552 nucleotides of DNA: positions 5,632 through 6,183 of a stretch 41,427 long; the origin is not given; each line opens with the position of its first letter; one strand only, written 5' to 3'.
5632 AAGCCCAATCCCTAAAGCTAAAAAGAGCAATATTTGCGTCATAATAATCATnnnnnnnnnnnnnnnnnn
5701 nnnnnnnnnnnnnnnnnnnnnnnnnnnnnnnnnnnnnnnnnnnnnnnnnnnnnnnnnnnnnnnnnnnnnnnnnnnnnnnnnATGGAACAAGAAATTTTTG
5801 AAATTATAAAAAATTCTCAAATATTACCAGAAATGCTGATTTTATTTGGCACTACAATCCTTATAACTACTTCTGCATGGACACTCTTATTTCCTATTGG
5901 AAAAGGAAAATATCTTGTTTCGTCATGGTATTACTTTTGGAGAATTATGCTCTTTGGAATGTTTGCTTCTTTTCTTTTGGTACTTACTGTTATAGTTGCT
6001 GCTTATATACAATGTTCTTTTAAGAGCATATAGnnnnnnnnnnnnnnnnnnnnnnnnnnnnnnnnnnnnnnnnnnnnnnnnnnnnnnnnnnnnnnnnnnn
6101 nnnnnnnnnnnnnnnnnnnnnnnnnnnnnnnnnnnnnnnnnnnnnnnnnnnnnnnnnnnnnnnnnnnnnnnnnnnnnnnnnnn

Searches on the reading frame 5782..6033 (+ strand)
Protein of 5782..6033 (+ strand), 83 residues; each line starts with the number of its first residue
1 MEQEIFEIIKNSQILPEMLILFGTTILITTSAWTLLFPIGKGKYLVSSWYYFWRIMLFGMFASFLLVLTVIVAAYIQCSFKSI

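Call 9: search_protein_families(library=pfam, max_evalue=0.1, proteins=[window:5782-6033:+])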
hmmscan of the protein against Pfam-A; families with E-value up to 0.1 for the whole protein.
window:5782-6033:+ (83 aa): 0 families

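Call 44: find_encoding_contigs(protein=window:5782-6033:+, flank=4000, max_places=10)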
Protein window:5782-6033:+ (83 aa): 12 contigs read that carry it; 7 places shown.
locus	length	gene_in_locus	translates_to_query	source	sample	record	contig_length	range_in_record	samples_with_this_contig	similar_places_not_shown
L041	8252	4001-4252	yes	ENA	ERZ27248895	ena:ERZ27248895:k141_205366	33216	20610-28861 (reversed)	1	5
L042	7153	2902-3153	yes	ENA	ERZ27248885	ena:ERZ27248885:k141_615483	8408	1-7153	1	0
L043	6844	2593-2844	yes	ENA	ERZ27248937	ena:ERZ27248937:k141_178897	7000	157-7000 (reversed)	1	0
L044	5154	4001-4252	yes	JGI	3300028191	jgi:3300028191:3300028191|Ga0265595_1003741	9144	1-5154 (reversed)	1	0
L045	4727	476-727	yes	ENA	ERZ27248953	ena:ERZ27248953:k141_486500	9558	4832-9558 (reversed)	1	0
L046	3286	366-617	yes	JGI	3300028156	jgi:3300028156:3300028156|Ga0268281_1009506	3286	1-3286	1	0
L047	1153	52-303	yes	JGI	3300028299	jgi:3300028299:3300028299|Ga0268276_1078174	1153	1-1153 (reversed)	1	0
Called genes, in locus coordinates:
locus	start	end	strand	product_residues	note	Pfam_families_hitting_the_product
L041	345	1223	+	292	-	-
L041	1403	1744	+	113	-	-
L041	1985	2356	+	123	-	-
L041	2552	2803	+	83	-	-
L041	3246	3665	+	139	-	-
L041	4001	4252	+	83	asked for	-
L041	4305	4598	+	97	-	-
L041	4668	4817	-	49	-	-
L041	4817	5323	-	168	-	PF02572:CobA_CobO_BtuR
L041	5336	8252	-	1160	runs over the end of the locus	PF03477:ATP-cone, PF00317:Ribonuc_red_lgN, PF02867:Ribonuc_red_lgC, PF13392:HNH_3 (weak), PF02867:Ribonuc_red_lgC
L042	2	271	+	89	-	?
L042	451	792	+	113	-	-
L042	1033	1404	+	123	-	-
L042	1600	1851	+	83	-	-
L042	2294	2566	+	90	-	-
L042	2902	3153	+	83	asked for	-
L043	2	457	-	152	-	?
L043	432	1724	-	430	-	PF13567:DUF4131, PF03772:Competence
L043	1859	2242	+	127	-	-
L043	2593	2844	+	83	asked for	-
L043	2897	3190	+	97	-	-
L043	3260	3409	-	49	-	-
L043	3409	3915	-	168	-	PF02572:CobA_CobO_BtuR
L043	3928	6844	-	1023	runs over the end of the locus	?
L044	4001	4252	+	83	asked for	-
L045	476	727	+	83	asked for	-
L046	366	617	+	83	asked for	-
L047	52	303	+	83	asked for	-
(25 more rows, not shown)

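Call 56: search_protein_families(library=padloc, max_evalue=0.01, proteins=[window:5782-6033:+])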
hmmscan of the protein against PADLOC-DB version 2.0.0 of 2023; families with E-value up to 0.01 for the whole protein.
window:5782-6033:+ (83 aa): 0 families
